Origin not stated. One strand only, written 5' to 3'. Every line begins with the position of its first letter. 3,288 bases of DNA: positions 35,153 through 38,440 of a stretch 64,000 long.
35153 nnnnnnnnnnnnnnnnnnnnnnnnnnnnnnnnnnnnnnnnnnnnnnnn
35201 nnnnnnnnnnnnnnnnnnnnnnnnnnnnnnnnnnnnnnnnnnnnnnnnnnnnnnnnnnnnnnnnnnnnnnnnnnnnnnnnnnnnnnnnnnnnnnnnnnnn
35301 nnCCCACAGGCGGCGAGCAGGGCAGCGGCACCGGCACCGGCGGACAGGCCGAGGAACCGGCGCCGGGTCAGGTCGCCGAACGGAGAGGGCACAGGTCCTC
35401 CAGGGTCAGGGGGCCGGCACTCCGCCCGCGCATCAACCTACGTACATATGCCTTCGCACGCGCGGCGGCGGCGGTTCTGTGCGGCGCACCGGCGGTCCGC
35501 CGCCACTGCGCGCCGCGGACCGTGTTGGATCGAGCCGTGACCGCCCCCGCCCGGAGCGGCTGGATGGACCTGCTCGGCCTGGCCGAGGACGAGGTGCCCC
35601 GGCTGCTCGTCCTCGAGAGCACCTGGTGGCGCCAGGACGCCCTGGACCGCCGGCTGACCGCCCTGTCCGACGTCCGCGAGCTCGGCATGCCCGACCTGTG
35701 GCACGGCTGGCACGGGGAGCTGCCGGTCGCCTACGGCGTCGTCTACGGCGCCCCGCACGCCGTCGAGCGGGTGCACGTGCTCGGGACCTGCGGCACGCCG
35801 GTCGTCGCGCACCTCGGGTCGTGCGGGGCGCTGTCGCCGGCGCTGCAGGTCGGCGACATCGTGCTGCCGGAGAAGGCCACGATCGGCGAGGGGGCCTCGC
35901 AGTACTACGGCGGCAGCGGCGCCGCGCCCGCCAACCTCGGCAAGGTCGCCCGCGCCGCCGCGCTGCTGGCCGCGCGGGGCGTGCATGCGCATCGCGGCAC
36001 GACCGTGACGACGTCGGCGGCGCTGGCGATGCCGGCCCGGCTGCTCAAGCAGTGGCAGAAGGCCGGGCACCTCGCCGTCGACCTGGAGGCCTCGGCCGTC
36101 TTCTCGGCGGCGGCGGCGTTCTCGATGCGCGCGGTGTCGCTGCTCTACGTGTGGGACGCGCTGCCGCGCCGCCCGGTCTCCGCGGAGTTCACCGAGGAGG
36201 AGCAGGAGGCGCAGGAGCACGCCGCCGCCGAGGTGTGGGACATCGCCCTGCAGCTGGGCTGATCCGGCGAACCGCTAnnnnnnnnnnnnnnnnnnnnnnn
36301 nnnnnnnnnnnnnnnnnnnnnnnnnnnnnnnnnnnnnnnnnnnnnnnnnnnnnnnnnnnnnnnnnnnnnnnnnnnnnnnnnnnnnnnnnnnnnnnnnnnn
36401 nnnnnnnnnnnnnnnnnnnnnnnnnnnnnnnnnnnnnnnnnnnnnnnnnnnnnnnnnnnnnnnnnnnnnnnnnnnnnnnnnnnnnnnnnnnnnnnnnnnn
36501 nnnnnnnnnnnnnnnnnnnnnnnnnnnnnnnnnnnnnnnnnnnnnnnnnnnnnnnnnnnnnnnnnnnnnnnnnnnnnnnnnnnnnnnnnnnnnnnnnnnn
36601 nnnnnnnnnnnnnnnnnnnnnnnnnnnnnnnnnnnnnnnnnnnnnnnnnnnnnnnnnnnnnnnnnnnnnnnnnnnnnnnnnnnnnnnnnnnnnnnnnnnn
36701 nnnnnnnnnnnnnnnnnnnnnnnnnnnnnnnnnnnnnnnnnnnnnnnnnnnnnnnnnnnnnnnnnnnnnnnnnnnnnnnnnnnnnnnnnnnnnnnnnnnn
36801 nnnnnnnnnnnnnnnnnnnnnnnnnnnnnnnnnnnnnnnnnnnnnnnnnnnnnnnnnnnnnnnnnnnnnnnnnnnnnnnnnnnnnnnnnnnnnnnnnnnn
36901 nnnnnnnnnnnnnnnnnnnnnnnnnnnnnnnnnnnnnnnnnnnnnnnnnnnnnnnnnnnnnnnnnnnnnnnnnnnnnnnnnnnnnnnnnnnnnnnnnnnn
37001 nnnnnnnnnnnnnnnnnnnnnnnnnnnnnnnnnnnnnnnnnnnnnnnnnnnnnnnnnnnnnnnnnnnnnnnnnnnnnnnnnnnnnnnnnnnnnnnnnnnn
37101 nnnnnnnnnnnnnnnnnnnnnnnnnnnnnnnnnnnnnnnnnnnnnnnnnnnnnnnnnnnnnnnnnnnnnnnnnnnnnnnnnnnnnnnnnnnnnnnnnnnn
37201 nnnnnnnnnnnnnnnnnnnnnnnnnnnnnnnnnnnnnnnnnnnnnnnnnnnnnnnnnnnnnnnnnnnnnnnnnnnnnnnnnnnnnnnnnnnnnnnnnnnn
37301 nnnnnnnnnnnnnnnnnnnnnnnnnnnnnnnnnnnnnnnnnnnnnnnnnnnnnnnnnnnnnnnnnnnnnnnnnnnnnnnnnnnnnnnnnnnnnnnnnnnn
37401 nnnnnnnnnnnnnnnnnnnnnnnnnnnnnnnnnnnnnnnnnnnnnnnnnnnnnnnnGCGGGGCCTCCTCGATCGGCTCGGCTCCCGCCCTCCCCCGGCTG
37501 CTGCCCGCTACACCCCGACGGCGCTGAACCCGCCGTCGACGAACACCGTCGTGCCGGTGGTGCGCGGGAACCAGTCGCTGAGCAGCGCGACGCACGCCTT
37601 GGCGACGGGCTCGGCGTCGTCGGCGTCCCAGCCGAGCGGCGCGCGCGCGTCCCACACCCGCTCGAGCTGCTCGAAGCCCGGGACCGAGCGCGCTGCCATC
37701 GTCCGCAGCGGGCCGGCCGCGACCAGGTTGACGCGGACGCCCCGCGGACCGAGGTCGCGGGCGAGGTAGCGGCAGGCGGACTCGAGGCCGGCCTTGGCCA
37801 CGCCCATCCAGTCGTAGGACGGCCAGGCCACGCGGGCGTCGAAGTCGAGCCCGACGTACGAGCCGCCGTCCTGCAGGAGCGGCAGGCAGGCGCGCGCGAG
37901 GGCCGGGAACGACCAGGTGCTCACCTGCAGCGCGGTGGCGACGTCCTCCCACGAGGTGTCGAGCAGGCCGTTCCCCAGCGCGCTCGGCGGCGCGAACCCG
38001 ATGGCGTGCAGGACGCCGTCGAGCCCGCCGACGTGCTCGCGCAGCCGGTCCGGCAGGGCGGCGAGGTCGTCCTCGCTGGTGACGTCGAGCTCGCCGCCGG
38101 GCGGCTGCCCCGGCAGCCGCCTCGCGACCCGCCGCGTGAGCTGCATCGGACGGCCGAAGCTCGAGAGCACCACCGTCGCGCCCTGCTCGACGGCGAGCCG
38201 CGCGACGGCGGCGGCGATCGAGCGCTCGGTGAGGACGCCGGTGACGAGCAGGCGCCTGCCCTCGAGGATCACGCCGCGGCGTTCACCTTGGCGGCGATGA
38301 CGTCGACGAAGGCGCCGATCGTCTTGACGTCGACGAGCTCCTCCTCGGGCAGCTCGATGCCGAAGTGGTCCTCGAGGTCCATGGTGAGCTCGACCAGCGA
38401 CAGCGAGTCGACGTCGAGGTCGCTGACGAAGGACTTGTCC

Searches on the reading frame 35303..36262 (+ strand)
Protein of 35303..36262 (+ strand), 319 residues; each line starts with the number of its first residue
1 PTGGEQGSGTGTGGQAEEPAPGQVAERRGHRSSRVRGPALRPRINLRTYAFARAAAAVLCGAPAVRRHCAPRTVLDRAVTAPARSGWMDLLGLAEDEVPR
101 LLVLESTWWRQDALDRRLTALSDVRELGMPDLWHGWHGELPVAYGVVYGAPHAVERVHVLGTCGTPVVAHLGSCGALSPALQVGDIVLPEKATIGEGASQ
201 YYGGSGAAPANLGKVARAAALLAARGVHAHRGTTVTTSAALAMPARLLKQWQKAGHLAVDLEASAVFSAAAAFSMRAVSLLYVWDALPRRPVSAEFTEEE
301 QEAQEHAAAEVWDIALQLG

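Call 22: search_protein_families(library=pfam, proteins=[window:35303-36262:+], max_evalue=0.001)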
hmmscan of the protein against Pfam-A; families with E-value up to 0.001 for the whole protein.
window:35303-36262:+ (319 aa): 1 family
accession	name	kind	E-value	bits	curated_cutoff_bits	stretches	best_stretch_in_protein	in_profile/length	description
PF01048.26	PNP_UDP_1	-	1.7e-20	73.8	25.1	1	153-311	57-228/233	Phosphorylase superfamily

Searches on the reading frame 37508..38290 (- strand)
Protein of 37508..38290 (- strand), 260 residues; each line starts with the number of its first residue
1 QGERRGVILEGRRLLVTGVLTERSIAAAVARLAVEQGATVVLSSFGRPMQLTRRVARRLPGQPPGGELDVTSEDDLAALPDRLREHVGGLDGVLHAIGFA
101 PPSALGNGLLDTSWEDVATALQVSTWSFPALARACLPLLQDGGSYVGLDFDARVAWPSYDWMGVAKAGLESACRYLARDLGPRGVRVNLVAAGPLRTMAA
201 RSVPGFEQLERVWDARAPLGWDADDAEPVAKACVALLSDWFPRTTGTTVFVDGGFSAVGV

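Call 11: search_protein_families(library=pfam, proteins=[window:37508-38290:-], max_evalue=0.01)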
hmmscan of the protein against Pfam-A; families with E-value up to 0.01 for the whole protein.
window:37508-38290:- (260 aa): 2 families
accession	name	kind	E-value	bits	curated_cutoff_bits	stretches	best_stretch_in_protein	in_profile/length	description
PF13561.12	adh_short_C2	-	1.9e-70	237.6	27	1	18-256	1-236/236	Enoyl-(Acyl carrier protein) reductase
PF00106.31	adh_short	-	1.5e-12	47.8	26.6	1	15-202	4-189/195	short chain dehydrogenase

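Call 29: search_protein_families(library=ncbifam, proteins=[window:37508-38290:-], max_evalue=0.001)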
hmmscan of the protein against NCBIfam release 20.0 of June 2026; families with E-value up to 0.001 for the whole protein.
window:37508-38290:- (260 aa): 141 families (the best 25 are shown)
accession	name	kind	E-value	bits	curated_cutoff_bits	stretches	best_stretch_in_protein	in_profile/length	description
NF005908.0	PRK07889.1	equivalog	9.4e-120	399.1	299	1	7-259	3-255/256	enoyl-ACP reductase FabI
NF040631.2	InhA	exception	6.6e-94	314.2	430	1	8-254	2-257/257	NADH-dependent enoyl-ACP reductase InhA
NF005717.0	PRK07533.1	equivalog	2.3e-52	178.2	337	1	7-258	7-258/259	enoyl-ACP reductase FabI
NF006266.0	PRK08415.1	equivalog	4.9e-49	167.1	441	1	8-259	2-253/274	enoyl-ACP reductase FabI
NF005422.0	PRK06997.1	equivalog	1.5e-48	165.4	440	1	8-258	3-254/262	enoyl-ACP reductase FabI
NF006369.1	PRK08594.1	equivalog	5e-46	157.2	370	1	8-258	3-255/256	enoyl-ACP reductase FabI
NF006019.0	PRK08159.1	equivalog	1.8e-44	151.9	452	1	8-260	7-259/272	enoyl-ACP reductase FabI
NF004748.0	PRK06079.1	equivalog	8.1e-44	149.7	362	1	8-254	4-248/252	enoyl-ACP reductase FabI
NF006428.0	PRK08690.1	equivalog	9e-43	146.4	462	1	8-257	3-254/261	enoyl-ACP reductase FabI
NF005615.0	PRK07370.1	equivalog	5.4e-41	140.6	391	1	9-259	5-258/259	enoyl-ACP reductase FabI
NF005078.0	PRK06505.1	equivalog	1.5e-40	139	446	1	8-258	4-254/271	enoyl-ACP reductase FabI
NF005145.0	PRK06603.1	equivalog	4.2e-38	131.3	456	1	8-259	5-256/260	enoyl-ACP reductase FabI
NF005938.0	PRK07984.1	equivalog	6.2e-36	124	477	1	8-257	3-253/262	enoyl-ACP reductase FabI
NF004957.0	PRK06300.1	equivalog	4.7e-24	85.1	356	1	78-260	108-290/299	enoyl-[acyl-carrier-protein] reductase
NF005559.1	PRK07231.1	subfamily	2.9e-20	72.8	215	1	9-255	2-247/249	glucose 1-dehydrogenase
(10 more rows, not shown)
